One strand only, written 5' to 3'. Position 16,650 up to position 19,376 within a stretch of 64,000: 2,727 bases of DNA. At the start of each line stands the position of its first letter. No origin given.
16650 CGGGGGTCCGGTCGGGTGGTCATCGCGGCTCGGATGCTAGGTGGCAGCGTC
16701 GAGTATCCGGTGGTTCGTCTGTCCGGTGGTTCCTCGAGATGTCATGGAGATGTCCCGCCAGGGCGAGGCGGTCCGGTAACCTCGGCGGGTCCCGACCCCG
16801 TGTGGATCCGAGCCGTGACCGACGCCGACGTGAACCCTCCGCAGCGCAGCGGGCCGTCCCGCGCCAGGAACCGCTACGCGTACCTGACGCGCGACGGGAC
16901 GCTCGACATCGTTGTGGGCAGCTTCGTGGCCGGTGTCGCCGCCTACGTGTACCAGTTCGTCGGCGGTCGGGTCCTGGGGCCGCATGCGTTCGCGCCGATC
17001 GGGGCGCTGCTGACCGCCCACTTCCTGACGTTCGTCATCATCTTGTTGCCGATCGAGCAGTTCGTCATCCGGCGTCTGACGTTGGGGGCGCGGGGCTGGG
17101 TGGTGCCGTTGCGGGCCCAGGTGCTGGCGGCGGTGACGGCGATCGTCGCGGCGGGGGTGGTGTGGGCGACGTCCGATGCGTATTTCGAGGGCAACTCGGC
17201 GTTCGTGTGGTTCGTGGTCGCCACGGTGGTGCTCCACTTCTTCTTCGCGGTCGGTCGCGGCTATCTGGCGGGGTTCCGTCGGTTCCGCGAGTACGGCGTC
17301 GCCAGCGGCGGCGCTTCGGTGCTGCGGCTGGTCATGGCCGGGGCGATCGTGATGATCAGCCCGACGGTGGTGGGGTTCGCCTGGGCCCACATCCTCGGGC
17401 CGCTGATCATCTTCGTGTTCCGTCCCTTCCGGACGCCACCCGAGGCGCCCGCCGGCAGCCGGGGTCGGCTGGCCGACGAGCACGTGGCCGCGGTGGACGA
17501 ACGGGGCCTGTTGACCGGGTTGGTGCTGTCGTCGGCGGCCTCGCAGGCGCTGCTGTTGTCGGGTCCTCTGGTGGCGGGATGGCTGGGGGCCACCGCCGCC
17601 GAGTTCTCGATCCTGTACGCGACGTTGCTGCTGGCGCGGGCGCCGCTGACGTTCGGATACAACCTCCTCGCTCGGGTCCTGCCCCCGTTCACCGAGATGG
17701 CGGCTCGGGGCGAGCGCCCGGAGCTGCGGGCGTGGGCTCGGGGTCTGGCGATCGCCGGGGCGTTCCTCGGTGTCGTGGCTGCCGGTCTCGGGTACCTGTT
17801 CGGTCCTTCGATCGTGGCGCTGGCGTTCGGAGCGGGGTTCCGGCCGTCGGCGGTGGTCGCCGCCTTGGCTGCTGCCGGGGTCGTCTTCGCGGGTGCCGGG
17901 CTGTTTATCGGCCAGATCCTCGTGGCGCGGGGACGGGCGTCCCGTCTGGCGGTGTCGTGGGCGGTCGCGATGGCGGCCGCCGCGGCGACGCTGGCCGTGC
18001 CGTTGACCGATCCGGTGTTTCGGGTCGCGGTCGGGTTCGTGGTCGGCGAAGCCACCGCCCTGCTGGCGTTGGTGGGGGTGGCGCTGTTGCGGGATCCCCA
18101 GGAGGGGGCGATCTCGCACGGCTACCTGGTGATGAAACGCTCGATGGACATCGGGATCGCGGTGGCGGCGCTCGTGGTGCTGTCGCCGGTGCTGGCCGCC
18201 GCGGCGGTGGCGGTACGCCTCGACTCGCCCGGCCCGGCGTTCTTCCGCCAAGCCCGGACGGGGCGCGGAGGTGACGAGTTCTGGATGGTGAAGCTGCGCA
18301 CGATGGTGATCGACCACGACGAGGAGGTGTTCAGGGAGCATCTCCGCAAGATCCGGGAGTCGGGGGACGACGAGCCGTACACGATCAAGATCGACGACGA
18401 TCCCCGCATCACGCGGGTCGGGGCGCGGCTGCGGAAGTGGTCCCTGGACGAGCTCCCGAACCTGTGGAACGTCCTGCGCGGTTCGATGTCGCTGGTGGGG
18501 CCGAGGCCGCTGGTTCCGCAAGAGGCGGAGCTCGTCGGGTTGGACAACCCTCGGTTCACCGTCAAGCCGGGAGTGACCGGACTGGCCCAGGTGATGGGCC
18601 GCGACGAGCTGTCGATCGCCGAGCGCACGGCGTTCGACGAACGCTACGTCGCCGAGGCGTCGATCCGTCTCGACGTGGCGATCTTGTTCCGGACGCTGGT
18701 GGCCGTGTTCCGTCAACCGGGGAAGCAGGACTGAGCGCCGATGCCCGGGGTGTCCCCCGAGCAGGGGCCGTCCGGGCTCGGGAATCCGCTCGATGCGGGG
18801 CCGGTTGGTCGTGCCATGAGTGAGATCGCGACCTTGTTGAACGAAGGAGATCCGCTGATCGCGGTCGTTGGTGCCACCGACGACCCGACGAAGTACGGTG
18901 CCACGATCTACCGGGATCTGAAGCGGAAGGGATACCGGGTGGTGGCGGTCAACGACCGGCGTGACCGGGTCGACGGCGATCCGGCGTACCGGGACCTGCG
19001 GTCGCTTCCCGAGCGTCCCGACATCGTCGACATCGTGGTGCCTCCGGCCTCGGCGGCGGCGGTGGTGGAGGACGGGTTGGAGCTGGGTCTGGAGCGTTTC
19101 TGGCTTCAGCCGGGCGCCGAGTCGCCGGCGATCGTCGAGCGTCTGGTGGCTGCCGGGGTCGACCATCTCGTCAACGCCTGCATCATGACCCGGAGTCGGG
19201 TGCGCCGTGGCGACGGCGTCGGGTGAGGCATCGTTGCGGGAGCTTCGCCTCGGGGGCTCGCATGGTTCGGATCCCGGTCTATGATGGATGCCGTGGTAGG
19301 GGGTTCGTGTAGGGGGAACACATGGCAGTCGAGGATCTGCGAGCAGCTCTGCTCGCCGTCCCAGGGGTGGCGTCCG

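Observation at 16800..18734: Wzx-like flippase-type membrane domain fused in-frame to a polyprenyl-phosphate sugar transferase, beside an LCP ligase and a CoA-binding protein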

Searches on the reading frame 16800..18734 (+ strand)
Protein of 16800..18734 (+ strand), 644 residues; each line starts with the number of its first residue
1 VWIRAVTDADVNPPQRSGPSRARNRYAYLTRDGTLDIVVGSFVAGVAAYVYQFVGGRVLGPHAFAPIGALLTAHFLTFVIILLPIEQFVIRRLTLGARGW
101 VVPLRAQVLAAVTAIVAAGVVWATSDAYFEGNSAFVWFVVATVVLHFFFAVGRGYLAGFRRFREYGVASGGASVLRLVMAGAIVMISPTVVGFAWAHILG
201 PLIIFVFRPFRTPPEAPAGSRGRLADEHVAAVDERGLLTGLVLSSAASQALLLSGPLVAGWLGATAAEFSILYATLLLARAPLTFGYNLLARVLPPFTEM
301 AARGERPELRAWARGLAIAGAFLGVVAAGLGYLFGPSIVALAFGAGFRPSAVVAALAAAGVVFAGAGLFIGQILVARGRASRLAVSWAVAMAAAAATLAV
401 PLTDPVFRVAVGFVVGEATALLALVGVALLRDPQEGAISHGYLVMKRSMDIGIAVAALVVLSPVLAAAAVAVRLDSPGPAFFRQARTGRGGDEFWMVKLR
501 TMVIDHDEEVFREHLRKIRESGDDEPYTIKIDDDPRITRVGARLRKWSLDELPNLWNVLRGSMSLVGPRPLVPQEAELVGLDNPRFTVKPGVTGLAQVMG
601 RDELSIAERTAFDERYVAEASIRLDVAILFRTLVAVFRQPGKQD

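Call 3: search_protein_families(library=pfam, proteins=[window:16800-18734:+], max_evalue=0.1)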
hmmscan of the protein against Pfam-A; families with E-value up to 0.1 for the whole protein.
window:16800-18734:+ (644 aa): 1 family
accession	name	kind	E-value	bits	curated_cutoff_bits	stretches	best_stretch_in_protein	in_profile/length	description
PF02397.22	Bac_transf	-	2.9e-58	196.8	27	1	446-637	1-178/179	Bacterial sugar transferase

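Call 4: search_protein_families(library=ncbifam, proteins=[window:16800-18734:+], max_evalue=0.1)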
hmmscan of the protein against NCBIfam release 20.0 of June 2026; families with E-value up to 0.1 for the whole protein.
window:16800-18734:+ (644 aa): 10 families
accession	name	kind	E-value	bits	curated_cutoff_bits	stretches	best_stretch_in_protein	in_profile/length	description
TIGR03025.1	EPS_sugtrans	subfamily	1e-72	245.8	295.55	1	436-640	248-442/445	exopolysaccharide biosynthesis polyprenyl glycosylphosphotransferase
TIGR03022.1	WbaP_sugtrans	subfamily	1.5e-64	218.9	403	1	439-641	252-454/456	undecaprenyl-phosphate galactose phosphotransferase WbaP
TIGR03023.1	WcaJ_sugtrans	equivalog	5.8e-59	200.5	410.75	1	440-639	257-449/453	undecaprenyl-phosphate glucose phosphotransferase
NF052601.1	undeca_RfbP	equivalog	3.4e-50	170.6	330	1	444-636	43-235/244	undecaprenyl-phosphate galactose phosphotransferase family protein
NF041877.1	EPS_EpsZ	equivalog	2.2e-48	165.1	800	1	443-637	263-453/459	exopolysaccharide biosynthesis polyisoprenyl-phosphate hexose-1-phosphate transferase EpsZ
TIGR03013.1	EpsB_2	subfamily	3.2e-42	145.1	393.35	1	444-638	253-438/443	TIGR03013 family XrtA/PEP-CTERM system glycosyltransferase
NF011751.0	PRK15204.1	equivalog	9.6e-38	130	907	1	442-641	276-474/476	undecaprenyl-phosphate galactose phosphotransferase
NF050817.1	PolSacchBiosHfsE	equivalog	2.1e-34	119.1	750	1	439-633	265-456/467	polysaccharide biosynthesis protein HfsE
NF007518.0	PRK10124.1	equivalog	3.9e-34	118.2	684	1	443-636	271-457/464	undecaprenyl-phosphate glucose phosphotransferase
NF045514.1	glycotran_HepC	equivalog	7.9e-23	80.9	140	1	443-575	114-216/220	heterocyst development glycosyltransferase HepC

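Call 10: search_solved_structures(query=A1, max_evalue=10, show_alignments=0)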
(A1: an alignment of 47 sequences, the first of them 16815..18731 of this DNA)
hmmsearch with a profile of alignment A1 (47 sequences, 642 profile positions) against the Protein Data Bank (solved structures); distinct sequences matched with E-value up to 10: 7.
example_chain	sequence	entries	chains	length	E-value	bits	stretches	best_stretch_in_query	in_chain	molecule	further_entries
9s7s_A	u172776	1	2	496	2.7e-48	167.6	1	439-638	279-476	UDP-Gal::undecaprenolphosphate Gal-1-P transferase WbaP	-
30wc_A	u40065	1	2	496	2.7e-48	167.6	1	439-638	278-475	Undecaprenyl-phosphate galactose phosphotransferase WbaP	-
9s8l_A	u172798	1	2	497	2.7e-48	167.6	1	439-638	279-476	UDP-Gal::undecaprenolphosphate Gal-1-P transferase WbaP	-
30us_A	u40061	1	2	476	3.8e-48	167.2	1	439-638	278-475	UDP-Gal::undecaprenolphosphate Gal-1-P transferase WbaP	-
8t53_A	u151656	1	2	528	7.7e-45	156.2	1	438-638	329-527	Undecaprenyl-phosphate galactose phosphotransferase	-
8g1n_A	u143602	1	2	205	6.3e-39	136.7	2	529-640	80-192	N,N'-diacetylbacilliosaminyl-1-phosphate transferase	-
8e37_B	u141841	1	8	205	1.9e-38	135.1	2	528-640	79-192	N,N'-diacetylbacilliosaminyl-1-phosphate transferase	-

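Call 20: predict_structure(alignment_id=A1)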
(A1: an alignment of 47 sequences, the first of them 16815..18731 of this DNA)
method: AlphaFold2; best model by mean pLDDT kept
length: 639 residues; sequences in the alignment: 47
mean_pLDDT: 83.5   pTM: 0.84
mean pLDDT of the five models: 83.5, 80.8, 78.7, 78.4, 74.4
residues with pLDDT >= 90: 265; 70-90: 289; 50-70: 56; < 50: 29
segments of 3 or more residues with pLDDT < 50: 1-17, 519-525, 637-639
pLDDT, mean of each block of 10 residues (from residue 1): 26 41 68 85 82 87 79 90 93 91 93 81 74 88 95 92 90 81 71 87 87 76 81 90 86 91 94 83 84 88 91 96 97 95 97 94 91 88 92 90 94 94 81 75 95 92 89 81 88 80 52 54 53 84 87 92 88 87 92 76 86 94 88 53
secondary structure, 60 per line:
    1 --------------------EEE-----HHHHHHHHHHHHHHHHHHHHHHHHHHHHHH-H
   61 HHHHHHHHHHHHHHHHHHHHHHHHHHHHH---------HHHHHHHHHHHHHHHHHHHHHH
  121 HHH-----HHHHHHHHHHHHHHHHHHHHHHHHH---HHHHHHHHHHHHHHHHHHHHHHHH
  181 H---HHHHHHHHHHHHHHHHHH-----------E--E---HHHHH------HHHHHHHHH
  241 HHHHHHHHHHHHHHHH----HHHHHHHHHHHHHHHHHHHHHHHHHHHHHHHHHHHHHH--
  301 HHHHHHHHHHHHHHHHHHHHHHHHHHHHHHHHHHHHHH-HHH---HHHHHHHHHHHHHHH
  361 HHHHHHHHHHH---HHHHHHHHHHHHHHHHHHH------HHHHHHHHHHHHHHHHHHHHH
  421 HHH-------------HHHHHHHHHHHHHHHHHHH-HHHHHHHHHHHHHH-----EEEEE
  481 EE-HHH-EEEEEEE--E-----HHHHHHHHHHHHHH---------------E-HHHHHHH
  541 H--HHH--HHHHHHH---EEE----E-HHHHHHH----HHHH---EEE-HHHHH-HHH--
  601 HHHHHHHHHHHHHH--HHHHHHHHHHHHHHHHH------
elements in order: E21-23 H29-58 H60-89 H99-123 H129-153 H157-181 H185-202 H221-225 H232-256 H261-298 H301-338 H346-371 H375-393 H400-423 H437-455 H457-470 E476-482 E488-494 H503-516 H534-541 H549-555 E559-561 H568-574 H579-582 E586-588 H590-594 H601-614 H617-633

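Call 23: fold_search(model_id=the predicted structure, library=pdb)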
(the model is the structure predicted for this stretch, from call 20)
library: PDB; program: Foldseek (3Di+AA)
matches with E <= 10: 416; with E <= 0.001: 46
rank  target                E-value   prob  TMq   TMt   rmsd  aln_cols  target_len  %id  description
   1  8e37_A                1.5e-08  1.00  0.25  0.79   6.0       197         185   34  Structure of Campylobacter concisus wild-type SeMet PglC (released 2023-09-06)
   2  8g1n_A                1.7e-08  1.00  0.25  0.75   7.2       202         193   34  Structure of Campylobacter concisus PglC I57M/Q175M Variant with modeled C-terminus (released 2023-05-31)
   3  8g1n_B                3.5e-08  1.00  0.25  0.75   6.7       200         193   34  Structure of Campylobacter concisus PglC I57M/Q175M Variant with modeled C-terminus (released 2023-05-31)
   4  8t53_A                3.6e-06  1.00  0.23  0.36   1.9       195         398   34  S. enterica WbaP in a styrene maleic acid liponanoparticle (released 2024-02-14)
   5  6gwh                  2.1e-05  1.00  0.40  0.54   7.6       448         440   14  Outward-facing conformation of a multidrug resistance MATE family transporter of the MOP superfamily. (released 2019-06-05)
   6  9nu8_A                4.1e-05  1.00  0.45  0.55   8.7       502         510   16  Structure of MurJ in complex with single gene lysis protein from phage Changjiang3 (released 2026-02-11)
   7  9l7l                  4.6e-05  1.00  0.34  0.44   9.5       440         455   15  Structure of the MATE family multidrug resistance transporter HvAACT1 from Hordeum vulgare in the outward-facing state (released 2025-08-06)
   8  6ids                  4.8e-05  1.00  0.38  0.52   8.6       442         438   15  Crystal structure of Vibrio cholerae MATE transporter VcmN D35N mutant (released 2019-01-16)
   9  3vvr_A                5.0e-05  1.00  0.42  0.57   7.2       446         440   14  Crystal structure of MATE in complex with MaD5 (released 2013-04-03)
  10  6fhz                  5.8e-05  1.00  0.42  0.58   8.1       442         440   16  Inward-facing conformation of a multidrug resistance MATE family transporter of the MOP superfamily. (released 2019-05-08)
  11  3vvs_A                6.8e-05  1.00  0.42  0.57   7.1       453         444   13  Crystal structure of MATE in complex with MaD3S (released 2013-04-03)
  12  3w4t                  7.4e-05  1.00  0.44  0.60   6.9       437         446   16  Crystal structure of MATE P26A mutant (released 2013-04-03)
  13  7wax                  7.4e-05  1.00  0.36  0.44  12.4       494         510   13  MurJ inward occluded form (released 2022-06-01)
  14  3vvo                  8.3e-05  1.00  0.41  0.55   7.4       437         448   16  Crystal structure of MATE in the bent conformation (released 2013-04-03)
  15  6hfb_C                9.4e-05  1.00  0.40  0.53   8.0       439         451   15  Outward-facing conformation of a multidrug resistance MATE family transporter of the MOP superfamily. (released 2019-06-12)
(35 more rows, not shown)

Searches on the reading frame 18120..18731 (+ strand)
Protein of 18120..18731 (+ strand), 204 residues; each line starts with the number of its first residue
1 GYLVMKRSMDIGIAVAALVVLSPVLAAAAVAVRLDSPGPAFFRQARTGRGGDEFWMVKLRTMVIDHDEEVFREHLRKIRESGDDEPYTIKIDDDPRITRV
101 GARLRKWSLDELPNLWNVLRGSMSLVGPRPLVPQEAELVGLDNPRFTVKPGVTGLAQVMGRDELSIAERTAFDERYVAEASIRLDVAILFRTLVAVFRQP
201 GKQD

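Call 93: search_solved_structures(query=window:18120-18731:+, max_evalue=0.001, show_alignments=3)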
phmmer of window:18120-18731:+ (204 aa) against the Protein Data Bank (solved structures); distinct sequences matched with E-value up to 0.001: 7.
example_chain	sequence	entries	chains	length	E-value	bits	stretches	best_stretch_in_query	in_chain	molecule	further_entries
30us_A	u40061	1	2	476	2.5e-38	134.6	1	4-201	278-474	UDP-Gal::undecaprenolphosphate Gal-1-P transferase WbaP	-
9s7s_A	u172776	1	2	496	2.6e-38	134.6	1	5-201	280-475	UDP-Gal::undecaprenolphosphate Gal-1-P transferase WbaP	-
30wc_A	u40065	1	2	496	2.6e-38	134.6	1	5-201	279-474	Undecaprenyl-phosphate galactose phosphotransferase WbaP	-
9s8l_A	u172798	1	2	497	2.6e-38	134.6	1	5-201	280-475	UDP-Gal::undecaprenolphosphate Gal-1-P transferase WbaP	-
8t53_A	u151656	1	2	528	1.4e-35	125.7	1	5-201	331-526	Undecaprenyl-phosphate galactose phosphotransferase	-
8g1n_A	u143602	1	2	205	9.1e-27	96.9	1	91-201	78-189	N,N'-diacetylbacilliosaminyl-1-phosphate transferase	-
8e37_B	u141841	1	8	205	1.7e-26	96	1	91-201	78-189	N,N'-diacetylbacilliosaminyl-1-phosphate transferase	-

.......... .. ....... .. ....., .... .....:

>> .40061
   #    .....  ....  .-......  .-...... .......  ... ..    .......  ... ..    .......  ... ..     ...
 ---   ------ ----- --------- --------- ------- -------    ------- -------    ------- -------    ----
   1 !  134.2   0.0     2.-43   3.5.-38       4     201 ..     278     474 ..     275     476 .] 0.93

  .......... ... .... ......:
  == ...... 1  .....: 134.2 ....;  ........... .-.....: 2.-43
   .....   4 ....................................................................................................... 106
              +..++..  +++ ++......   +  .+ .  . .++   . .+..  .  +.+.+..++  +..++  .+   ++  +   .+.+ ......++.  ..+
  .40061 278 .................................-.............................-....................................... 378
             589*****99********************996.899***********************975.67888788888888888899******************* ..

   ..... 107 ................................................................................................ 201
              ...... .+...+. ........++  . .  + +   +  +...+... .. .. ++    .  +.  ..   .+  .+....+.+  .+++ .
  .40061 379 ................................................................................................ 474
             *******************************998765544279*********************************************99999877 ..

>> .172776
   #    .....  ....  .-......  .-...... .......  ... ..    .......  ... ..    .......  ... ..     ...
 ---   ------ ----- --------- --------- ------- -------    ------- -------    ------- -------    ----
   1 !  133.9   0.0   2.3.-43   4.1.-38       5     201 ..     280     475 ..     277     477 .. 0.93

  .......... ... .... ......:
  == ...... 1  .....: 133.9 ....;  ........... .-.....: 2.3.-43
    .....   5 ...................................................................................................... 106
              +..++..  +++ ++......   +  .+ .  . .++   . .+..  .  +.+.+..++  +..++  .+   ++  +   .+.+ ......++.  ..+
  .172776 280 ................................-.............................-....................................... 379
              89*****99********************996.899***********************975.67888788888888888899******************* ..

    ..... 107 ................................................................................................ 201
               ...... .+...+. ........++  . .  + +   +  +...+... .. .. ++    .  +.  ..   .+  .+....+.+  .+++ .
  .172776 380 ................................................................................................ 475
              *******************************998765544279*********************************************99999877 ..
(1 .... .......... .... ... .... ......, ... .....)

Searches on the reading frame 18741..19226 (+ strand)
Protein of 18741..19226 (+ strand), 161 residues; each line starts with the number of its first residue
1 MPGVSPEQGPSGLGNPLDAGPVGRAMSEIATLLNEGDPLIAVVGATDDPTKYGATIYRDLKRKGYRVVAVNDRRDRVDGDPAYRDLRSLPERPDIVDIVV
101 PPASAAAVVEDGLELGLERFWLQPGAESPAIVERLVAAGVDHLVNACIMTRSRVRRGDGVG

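Call 3: search_protein_families(library=pfam, proteins=[window:18741-19226:+], max_evalue=0.1)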
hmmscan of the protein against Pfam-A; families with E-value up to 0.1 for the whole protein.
window:18741-19226:+ (161 aa): 3 families
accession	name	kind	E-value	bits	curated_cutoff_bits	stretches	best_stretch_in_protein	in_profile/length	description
PF13380.12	CoA_binding_2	-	1.3e-30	106.6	22.8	1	40-150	3-113/116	CoA binding domain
PF02629.25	CoA_binding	-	2.3e-05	25.5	22.3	1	40-118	6-89/97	CoA binding domain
PF01408.29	GFO_IDH_MocA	-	0.027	15.6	24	1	79-137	47-107/120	Oxidoreductase family, NAD-binding Rossmann fold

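Call 4: search_protein_families(library=ncbifam, proteins=[window:18741-19226:+], max_evalue=0.1)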
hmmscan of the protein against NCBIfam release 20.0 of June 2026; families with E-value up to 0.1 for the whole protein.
window:18741-19226:+ (161 aa): 4 families
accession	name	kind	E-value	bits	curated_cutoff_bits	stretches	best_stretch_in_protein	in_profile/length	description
TIGR02717.1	AcCoA-syn-alpha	equivalog_domain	4.8e-13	48.6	567.15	1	40-117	10-89/447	acetate--CoA ligase alpha subunit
NF045494.1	AcCoALig_Archglob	equivalog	9.5e-08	30.9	1200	1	40-116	227-305/665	acetate--CoA ligase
NF045492.1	HydPropCoALig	equivalog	4.4e-05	22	1300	1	39-121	256-340/700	3-hydroxypropionate--CoA ligase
NF045493.1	HydDutCoALig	equivalog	0.0065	15.1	1300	1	40-111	12-84/698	4-hydroxybutyrate--CoA ligase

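Call 70: search_solved_structures(query=window:18741-19226:+, max_evalue=0.01)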
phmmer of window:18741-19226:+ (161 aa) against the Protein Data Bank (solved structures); distinct sequences matched with E-value up to 0.01: 12.
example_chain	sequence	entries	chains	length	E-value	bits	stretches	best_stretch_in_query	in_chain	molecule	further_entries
1y81_A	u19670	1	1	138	1.1e-24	90.4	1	40-152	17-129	conserved hypothetical protein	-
1iuk_A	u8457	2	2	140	9.6e-13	51.6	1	38-156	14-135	hypothetical protein TT1466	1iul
3q9u_A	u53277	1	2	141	6.1e-10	42.5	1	39-152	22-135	CoA binding protein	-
3qa9_A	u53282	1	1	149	7.2e-10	42.3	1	39-152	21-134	CoA binding domain protein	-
3q9n_A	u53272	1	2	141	1.8e-09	41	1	39-151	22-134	CoA binding protein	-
2d59_A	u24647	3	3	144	2.4e-09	40.6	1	39-151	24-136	hypothetical protein PH1109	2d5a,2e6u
2duw_A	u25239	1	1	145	4.9e-09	39.6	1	29-147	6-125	putative CoA-binding protein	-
2csu_A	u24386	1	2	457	9.2e-08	35.4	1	40-103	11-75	457aa long hypothetical protein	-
4xyl_A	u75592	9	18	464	1.5e-06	31.5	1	38-117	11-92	alpha subunit of Acyl-CoA synthetase (NDP forming) | Acyl-CoA synthetase (NDP forming) | alpha subunit of acetyl-CoA synthetase (NDP forming)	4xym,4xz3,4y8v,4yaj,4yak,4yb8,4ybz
9y43_A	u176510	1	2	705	0.0033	20.6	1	39-122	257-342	3-hydroxypropionate--CoA ligase [ADP-forming]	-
3ff4_A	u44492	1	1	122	0.0053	20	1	42-149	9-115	uncharacterized protein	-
5but_A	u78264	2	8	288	0.0083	19.3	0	35-83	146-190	Ktr system potassium uptake protein A,Ktr system potassium uptake protein A | Ktr system potassium uptake protein A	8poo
